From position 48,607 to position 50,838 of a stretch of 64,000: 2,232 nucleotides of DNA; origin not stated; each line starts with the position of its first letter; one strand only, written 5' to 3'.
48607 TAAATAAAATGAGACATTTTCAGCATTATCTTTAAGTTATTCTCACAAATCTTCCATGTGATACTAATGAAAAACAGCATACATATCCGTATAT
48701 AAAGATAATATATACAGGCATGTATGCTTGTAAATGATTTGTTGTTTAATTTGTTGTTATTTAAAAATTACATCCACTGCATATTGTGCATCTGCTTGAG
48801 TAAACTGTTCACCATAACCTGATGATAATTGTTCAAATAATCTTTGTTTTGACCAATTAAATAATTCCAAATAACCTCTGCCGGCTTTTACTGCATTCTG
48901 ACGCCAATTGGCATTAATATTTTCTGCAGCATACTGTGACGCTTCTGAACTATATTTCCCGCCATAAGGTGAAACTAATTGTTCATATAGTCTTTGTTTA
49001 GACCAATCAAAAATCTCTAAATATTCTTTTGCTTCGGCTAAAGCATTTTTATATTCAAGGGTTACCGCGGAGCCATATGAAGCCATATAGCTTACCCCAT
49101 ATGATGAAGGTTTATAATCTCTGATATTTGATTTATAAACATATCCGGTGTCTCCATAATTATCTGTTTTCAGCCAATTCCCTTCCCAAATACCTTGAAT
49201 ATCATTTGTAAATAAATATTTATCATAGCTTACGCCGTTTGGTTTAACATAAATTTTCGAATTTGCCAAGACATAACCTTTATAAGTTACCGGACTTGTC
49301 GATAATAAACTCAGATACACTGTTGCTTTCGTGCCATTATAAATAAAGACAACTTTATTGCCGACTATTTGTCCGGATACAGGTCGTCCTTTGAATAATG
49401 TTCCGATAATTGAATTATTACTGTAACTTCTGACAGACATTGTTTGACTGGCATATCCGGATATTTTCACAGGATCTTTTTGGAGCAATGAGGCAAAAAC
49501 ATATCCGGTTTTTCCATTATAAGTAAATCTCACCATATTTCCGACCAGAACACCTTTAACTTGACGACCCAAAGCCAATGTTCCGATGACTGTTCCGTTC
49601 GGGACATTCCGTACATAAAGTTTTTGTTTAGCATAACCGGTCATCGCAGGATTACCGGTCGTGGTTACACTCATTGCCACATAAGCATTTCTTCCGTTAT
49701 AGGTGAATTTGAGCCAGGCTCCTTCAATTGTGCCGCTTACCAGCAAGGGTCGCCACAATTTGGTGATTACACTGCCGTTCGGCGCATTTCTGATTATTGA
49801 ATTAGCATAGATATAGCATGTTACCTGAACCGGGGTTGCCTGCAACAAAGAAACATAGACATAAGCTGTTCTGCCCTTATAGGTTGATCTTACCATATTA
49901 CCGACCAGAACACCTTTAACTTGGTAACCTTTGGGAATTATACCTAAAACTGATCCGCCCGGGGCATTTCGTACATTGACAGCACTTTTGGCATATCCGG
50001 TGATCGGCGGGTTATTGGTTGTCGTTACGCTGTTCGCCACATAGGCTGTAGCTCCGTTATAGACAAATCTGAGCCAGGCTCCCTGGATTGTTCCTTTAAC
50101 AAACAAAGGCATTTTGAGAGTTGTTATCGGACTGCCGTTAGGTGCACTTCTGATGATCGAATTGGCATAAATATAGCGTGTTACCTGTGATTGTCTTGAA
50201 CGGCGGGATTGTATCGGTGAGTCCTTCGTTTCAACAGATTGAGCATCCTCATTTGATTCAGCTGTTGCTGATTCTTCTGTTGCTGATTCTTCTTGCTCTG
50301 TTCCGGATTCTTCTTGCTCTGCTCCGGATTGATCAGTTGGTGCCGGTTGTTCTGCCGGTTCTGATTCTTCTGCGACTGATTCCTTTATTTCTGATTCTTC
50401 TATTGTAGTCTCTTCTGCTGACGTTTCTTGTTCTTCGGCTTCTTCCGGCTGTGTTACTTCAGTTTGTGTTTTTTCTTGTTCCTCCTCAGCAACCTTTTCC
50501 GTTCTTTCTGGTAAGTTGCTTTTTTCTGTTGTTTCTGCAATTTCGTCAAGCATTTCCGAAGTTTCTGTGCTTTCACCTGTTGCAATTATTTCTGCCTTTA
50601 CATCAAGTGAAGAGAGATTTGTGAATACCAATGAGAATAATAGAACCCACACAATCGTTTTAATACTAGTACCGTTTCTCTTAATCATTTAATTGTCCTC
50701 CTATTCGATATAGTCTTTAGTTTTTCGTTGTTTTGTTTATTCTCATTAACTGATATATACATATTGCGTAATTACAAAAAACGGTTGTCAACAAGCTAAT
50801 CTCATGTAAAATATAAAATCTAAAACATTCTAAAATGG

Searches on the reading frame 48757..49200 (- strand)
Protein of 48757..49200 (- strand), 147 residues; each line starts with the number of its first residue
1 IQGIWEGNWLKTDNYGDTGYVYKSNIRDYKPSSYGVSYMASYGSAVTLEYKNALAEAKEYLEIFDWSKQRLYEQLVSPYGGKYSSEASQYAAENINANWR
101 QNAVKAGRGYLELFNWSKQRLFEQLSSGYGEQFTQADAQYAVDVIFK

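Call 78: search_protein_families(library=phrogs, proteins=[window:48757-49200:-], max_evalue=0.001)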
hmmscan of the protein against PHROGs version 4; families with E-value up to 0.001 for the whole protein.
window:48757-49200:- (147 aa): 4 families
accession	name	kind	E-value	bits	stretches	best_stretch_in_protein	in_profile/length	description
phrog_4980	-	moron, auxiliary metabolic gene and host takeover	8.4e-31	108.3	1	44-143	79-177/181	superinfection exclusion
phrog_15667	-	moron, auxiliary metabolic gene and host takeover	2.7e-22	80.7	1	45-143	104-202/208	superinfection exclusion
phrog_13294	-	other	1.4e-16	61.7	1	40-144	195-293/294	lipoprotein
phrog_8564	-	unknown function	8.5e-05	23.4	0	110-133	17-40/69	-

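Call 79: search_solved_structures(query=window:48757-49200:-, max_evalue=0.01, show_alignments=1)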
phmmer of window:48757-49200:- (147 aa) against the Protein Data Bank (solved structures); distinct sequences matched with E-value up to 0.01: 1.
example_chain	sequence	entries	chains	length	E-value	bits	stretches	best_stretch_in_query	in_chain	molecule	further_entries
4eqq_A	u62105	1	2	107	1.6e-11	47.8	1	44-142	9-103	Putative host cell surface-exposed lipoprotein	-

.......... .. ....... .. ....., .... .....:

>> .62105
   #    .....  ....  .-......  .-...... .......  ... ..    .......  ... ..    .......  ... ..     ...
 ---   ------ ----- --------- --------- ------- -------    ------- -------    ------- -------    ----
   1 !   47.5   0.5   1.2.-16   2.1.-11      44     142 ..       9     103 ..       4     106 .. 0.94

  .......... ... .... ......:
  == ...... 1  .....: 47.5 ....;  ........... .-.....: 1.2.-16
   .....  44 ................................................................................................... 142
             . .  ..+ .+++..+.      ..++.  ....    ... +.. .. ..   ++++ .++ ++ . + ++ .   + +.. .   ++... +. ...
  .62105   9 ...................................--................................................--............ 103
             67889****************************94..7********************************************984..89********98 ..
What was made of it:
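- Closest known: Pneumococcal choline-binding proteins, especially CbpL. Different: The CBP anchor is CWB1, which binds choline on teichoic acid, and the CBP genes are dispersed. g8 and g11 carry the full double Ltp module (calls 78, 79), whereas CbpL has one 48-aa unit.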

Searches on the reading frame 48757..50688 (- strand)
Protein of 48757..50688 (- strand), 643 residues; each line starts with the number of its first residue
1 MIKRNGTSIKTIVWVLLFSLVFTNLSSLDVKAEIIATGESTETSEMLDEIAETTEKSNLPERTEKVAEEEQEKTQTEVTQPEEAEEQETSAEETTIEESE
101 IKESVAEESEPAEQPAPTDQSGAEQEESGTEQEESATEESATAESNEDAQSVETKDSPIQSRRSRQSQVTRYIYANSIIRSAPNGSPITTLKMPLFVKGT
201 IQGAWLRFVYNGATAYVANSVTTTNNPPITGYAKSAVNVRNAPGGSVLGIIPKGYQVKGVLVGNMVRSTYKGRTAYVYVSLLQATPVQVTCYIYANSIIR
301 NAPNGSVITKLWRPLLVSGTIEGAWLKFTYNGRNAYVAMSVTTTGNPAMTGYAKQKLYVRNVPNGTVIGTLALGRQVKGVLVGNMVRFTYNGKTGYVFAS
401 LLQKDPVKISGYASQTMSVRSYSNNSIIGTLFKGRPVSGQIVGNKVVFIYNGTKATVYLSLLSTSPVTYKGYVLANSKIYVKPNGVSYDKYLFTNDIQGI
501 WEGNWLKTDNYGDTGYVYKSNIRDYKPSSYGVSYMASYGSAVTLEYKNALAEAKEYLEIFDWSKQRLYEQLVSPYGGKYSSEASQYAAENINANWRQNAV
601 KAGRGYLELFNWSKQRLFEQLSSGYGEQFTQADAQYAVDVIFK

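Call 5: search_protein_families(library=pfam, proteins=[window:48757-50688:-], max_evalue=0.01)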
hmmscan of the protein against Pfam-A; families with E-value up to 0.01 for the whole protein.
window:48757-50688:- (643 aa): 4 families
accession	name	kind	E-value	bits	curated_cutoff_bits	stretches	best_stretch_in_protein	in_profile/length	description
PF07553.16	Lipoprotein_Ltp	-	1.3e-31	108.9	23.2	2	594-639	1-46/48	Host cell surface-exposed lipoprotein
PF08239.17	SH3_3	-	1e-10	42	27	0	359-403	5-54/54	Bacterial SH3 domain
PF06347.19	SH3_4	-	0.0013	18.9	24.1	0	503-523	34-55/56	Bacterial SH3 domain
PF18677.6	ArnB_C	-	0.0084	16.4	26.3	0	38-80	26-68/72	Archaellum regulatory network B, C-terminal domain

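Call 66: search_protein_families(library=ncbifam, proteins=[window:48757-50688:-], max_evalue=0.001)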
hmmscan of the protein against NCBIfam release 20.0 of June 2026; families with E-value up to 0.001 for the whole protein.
window:48757-50688:- (643 aa): 1 family
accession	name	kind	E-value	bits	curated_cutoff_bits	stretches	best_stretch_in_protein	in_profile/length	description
NF040670.1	wall_bind_EntA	exception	1.6e-09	37.6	560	0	198-242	115-161/291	cell wall-binding protein EntA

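Call 76: search_protein_families(library=padloc, proteins=[window:48757-50688:-], max_evalue=0.001)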
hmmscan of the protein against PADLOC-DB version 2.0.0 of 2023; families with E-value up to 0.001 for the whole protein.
window:48757-50688:- (643 aa): 0 families

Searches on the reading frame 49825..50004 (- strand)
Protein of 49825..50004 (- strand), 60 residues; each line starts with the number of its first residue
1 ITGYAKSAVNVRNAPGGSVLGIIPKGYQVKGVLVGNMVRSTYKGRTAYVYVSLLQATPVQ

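Call 34: search_protein_families(library=pfam, proteins=[window:49825-50004:-], max_evalue=0.1)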
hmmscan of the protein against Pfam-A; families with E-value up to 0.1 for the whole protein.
seq(60 aa): 1 family
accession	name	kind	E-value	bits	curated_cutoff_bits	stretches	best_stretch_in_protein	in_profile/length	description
PF08239.17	SH3_3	-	0.00043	20.8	27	1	7-49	1-48/54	Bacterial SH3 domain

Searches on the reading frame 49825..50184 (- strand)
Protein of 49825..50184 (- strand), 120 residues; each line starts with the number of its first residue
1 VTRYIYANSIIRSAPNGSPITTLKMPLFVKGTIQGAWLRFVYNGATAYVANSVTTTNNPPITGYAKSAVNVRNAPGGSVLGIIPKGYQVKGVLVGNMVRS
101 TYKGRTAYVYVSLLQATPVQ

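Call 18: find_related_loci(query=A1, collection=genome_contigs, flank=10000)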
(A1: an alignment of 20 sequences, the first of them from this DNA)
Query A1 (120 aa) in genome_contigs; peptide patterns used: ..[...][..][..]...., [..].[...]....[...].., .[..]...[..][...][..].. (x = any residue, [..] = any of these).
62 stretches matched a pattern; 30 encode a relative of the query (tblastn E <= 1e-3); 30 distinct loci.
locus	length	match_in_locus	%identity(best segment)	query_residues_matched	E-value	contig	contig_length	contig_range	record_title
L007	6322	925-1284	83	1-120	1e-64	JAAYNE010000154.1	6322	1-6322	MAG: Clostridiaceae bacterium isolate AS21ysBPME_111 281474_AS21, whole genome shotgun sequence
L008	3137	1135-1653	75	1-120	9e-58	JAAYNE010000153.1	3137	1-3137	MAG: Clostridiaceae bacterium isolate AS21ysBPME_111 281315_AS21, whole genome shotgun sequence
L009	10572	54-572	73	1-120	5e-54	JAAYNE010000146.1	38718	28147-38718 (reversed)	MAG: Clostridiaceae bacterium isolate AS21ysBPME_111 263445_AS21, whole genome shotgun sequence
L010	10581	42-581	67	1-120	4e-50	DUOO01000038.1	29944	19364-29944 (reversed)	MAG TPA_asm: Clostridiaceae bacterium isolate AS08sgBPME_186 204114_AS08, whole genome shotgun sequence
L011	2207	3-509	73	6-120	3e-50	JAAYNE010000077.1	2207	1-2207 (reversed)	MAG: Clostridiaceae bacterium isolate AS21ysBPME_111 122505_AS21, whole genome shotgun sequence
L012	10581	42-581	67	1-120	6e-49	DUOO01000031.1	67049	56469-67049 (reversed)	MAG TPA_asm: Clostridiaceae bacterium isolate AS08sgBPME_186 171627_AS08, whole genome shotgun sequence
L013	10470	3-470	69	1-120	2e-48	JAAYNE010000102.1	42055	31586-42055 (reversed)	MAG: Clostridiaceae bacterium isolate AS21ysBPME_111 163552_AS21, whole genome shotgun sequence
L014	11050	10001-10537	65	1-120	1e-45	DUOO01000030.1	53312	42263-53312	MAG TPA_asm: Clostridiaceae bacterium isolate AS08sgBPME_186 164228_AS08, whole genome shotgun sequence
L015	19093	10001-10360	61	1-120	2e-43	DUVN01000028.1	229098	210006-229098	MAG TPA_asm: Clostridiaceae bacterium isolate AS08sgBPME_403 21258_AS08, whole genome shotgun sequence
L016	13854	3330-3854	61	1-117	1e-41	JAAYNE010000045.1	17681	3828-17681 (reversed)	MAG: Clostridiaceae bacterium isolate AS21ysBPME_111 79280_AS21, whole genome shotgun sequence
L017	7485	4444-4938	63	1-115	2e-41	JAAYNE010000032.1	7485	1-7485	MAG: Clostridiaceae bacterium isolate AS21ysBPME_111 56966_AS21, whole genome shotgun sequence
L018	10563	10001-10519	56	3-120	9e-39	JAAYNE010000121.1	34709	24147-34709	MAG: Clostridiaceae bacterium isolate AS21ysBPME_111 201184_AS21, whole genome shotgun sequence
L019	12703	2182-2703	58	2-117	1e-38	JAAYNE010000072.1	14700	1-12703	MAG: Clostridiaceae bacterium isolate AS21ysBPME_111 118931_AS21, whole genome shotgun sequence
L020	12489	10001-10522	54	4-120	7e-37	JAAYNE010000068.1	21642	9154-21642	MAG: Clostridiaceae bacterium isolate AS21ysBPME_111 104672_AS21, whole genome shotgun sequence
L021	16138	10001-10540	46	1-120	2e-32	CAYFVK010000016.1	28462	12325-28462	MAG TPA_asm: uncultured Mageeibacillus sp. isolate ERP107106_co1_171 genome assembly, contig: NODE_1507_length_28462_cov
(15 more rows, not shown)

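Call 26: find_homologous_proteins(query=A1, max_evalue=1e-10)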
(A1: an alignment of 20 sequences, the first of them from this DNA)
Query A1 (20 sequences) (120 aa, profile of the alignment): 5 proteins with E <= 1e-10 among 397 candidates.
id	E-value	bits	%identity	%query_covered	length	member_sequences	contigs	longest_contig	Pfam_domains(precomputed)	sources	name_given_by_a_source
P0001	1.2e-70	253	61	93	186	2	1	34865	-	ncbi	ncbi:MAG: hypothetical protein WBH77_00205 [Saccharofermentanales bacterium]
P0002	7.6e-53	195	66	97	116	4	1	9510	PF08239.18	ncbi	ncbi:MAG: hypothetical protein WBH77_01765, partial [Saccharofermentanales bacterium]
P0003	4.4e-45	170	58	99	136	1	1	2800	-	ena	-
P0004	1.2e-41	159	61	84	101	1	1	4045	PF08239.18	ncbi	ncbi:MAG: SH3 domain-containing protein, partial [Saccharofermentanales bacterium]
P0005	2.7e-26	110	64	56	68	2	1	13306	-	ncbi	ncbi:MAG: hypothetical protein WBH77_05540, partial [Saccharofermentanales bacterium]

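Call 33: find_related_loci(query=A1, collection=metagenome_contigs, flank=10000)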
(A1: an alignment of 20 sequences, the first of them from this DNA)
Query A1 (120 aa) in metagenome_contigs; peptide patterns used: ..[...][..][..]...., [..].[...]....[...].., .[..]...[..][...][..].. (x = any residue, [..] = any of these).
47 stretches matched a pattern; 15 encode a relative of the query (tblastn E <= 1e-3); 15 distinct loci.
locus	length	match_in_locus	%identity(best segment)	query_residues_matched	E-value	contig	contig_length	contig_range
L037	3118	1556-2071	71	1-120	2e-50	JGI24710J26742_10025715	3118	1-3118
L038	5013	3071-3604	66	1-120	1e-46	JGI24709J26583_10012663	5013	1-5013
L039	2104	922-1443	58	2-117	2e-39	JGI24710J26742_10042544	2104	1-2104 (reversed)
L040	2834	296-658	26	11-115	4e-7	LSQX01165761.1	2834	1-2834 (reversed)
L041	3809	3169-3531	25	11-115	4e-7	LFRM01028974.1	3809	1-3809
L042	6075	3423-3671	34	37-117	2e-6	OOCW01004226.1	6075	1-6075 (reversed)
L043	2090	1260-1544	31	20-109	4e-6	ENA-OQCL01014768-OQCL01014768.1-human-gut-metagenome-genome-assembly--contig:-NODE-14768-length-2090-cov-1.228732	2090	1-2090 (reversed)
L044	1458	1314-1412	42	18-50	2e-5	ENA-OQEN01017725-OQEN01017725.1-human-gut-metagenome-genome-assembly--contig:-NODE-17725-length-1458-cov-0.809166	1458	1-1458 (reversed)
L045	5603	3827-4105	28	11-95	2e-5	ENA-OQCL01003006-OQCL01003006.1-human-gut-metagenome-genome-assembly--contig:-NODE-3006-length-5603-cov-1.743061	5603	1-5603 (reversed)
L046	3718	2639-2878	29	22-95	3e-5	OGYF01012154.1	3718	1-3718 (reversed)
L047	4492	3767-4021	26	11-89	3e-5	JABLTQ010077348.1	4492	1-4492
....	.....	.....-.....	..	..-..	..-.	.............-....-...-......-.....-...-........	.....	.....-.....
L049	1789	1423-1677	26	11-89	3e-5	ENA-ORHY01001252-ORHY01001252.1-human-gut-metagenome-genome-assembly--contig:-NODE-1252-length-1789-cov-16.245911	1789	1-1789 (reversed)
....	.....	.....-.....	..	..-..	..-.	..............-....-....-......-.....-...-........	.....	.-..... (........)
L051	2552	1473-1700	25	18-89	9e-5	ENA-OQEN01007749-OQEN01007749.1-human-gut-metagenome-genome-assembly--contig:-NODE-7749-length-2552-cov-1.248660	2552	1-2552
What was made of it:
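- Tried and rejected: The repeat-profile scan found only three close metagenome contigs (call 33), so no strain-level comparison of the array was possible.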

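Call 45: predict_structure(alignment_id=A2)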
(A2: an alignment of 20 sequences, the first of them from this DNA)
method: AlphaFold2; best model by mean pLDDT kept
length: 120 residues; sequences in the alignment: 20
mean_pLDDT: 96.4   pTM: 0.85
mean pLDDT of the five models: 96.4, 96.4, 96.3, 96.3, 95.9
residues with pLDDT >= 90: 115; 70-90: 4; 50-70: 1; < 50: 0
segments of 3 or more residues with pLDDT < 50: none
pLDDT, mean of each block of 10 residues (from residue 1): 98 98 98 98 97 98 96 94 96 97 96 89
secondary structure, 60 per line:
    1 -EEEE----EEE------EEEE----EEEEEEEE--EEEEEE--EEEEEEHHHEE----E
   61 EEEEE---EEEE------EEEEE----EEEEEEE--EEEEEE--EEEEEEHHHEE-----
elements in order: E2-5 E10-12 E19-22 E27-34 E37-42 E45-50 E60-65 E69-72 E79-83 E88-94 E97-102 E105-110
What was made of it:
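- On Bacterial SH3 (SH3_3, PF08239) wall-binding domain proteins: The AF2 A-B pair has pLDDT 96.4 and forms two six-stranded barrels (call 45).
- The AF2 model of an A-B pair has pLDDT 96.4 and pTM 0.85 (call 45).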

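Call 51: fold_search(model_id=the predicted structure, library=pdb)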
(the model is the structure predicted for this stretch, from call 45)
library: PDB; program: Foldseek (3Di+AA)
matches with E <= 10: 423; with E <= 0.001: 3
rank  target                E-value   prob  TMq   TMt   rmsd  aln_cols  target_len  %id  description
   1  6biq_A                4.2e-04  1.00  0.39  0.22   7.4       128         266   11  Structure of NlpC2 from Trichomonas vaginalis (released 2018-11-07)
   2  6bim                  4.9e-04  1.00  0.39  0.21   7.4       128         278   12  Structure of NlpC1 from Trichomonas vaginalis (released 2018-11-07)
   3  6biq_B                7.5e-04  1.00  0.39  0.22   7.4       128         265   11  Structure of NlpC2 from Trichomonas vaginalis (released 2018-11-07)
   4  9a7d_A                1.0e-03  1.00  0.42  0.11  15.4       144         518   16  Integrative model of YRVJ-YACD by crosslinking MS and deep learning (released 2024-09-18)
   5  4krt_A                2.2e-03  1.00  0.35  0.15  12.1       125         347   18  X-ray structure of endolysin from clostridium perfringens phage phiSM101 (released 2014-04-02)
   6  6biq_D                2.6e-03  1.00  0.42  0.23   7.0       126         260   12  Structure of NlpC2 from Trichomonas vaginalis (released 2018-11-07)
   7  4krt_B                6.9e-03  1.00  0.38  0.17  11.4       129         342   17  X-ray structure of endolysin from clostridium perfringens phage phiSM101 (released 2014-04-02)
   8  3pvq_A                1.2e-02  1.00  0.41  0.19  11.1       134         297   15  Crystal structure of a putative dipeptidyl-peptidase VI (BT_1314) from BACTEROIDES THETAIOTAOMICRON VPI-5482 at 2.10 A (released 2011-02-02)
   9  6ilu_A                1.3e-02  0.97  0.34  0.31  10.7       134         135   19  Endolysin LysPBC5 CBD (released 2019-07-31)
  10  4r0k_B                1.7e-02  1.00  0.40  0.18  11.1       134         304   16  Crystal structure of a putative dipeptidyl-peptidase VI (BT_1314) from Bacteroides thetaiotaomicron VPI-5482 at 1.75 A (released 2014-08-20)
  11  3npf_B                1.8e-02  1.00  0.40  0.19  11.0       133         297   16  Crystal structure of a putative dipeptidyl-peptidase VI (BACOVA_00612) from Bacteroides ovatus at 1.72 A resolution (released 2010-07-28)
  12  9ovi_A                2.0e-02  1.00  0.41  0.69   4.0        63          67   27  Crystal Structure of SH3-like_bac-type domain (79-145) of Conserved domain protein GBAA_2967 from Bacillus anthracis A (released 2025-06-11)
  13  4r0k_A                2.3e-02  1.00  0.40  0.18  11.1       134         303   16  Crystal structure of a putative dipeptidyl-peptidase VI (BT_1314) from Bacteroides thetaiotaomicron VPI-5482 at 1.75 A (released 2014-08-20)
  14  8aol                  2.3e-02  0.98  0.35  0.31  12.2       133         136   10  Crystal structure of S-layer protein SlpX from Lactobacillus acidophilus, domain III (aa 363-499) (released 2023-08-23)
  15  7qeh                  2.5e-02  0.96  0.33  0.33  12.1       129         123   14  LTA-binding domain of SlpA, the S-layer protein from Lactobacillus amylovorus (released 2022-12-14)
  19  2krs_MODEL_1_A        8.2e-02  1.00  0.41  0.63   2.6        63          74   27  Solution NMR structure of SH3 domain from CPF_0587 (fragment 415-479) from Clostridium perfringens. Northeast  (released 2010-01-26)
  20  2kt8_MODEL_1_A        8.7e-02  1.00  0.36  0.53   3.0        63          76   19  Solution NMR structure of the CPE1231(468-535) protein from Clostridium perfringens, Northeast Structural Geno (released 2010-02-02)
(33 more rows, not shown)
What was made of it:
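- On Bacterial SH3 (SH3_3, PF08239) wall-binding domain proteins: Single-domain hits 2krs and 2kt8 have rmsd 2.6-3.0 A over 63 residues (call 51).
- Its best Foldseek matches are tandem bacterial SH3 modules of wall hydrolases and endolysin binding domains: 6biq, 4krt, 6ilu, 2krs and 2kt8 (call 51). The best structural matches include endolysin binding domains (call 51). Foldseek also hits the SH3b-like LTA-binding domains of Lactobacillus S-layer proteins (7qeh, 8aol; call 51).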

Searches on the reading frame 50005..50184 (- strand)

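Call 34: search_protein_families(library=pfam, proteins=[window:50005-50184:-], max_evalue=0.1)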
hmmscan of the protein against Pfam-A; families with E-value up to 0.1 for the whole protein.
seq(60 aa): 1 family
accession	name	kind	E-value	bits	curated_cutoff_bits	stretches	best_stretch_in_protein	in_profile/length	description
PF08239.17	SH3_3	-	0.008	16.8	27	1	10-52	15-51/54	Bacterial SH3 domain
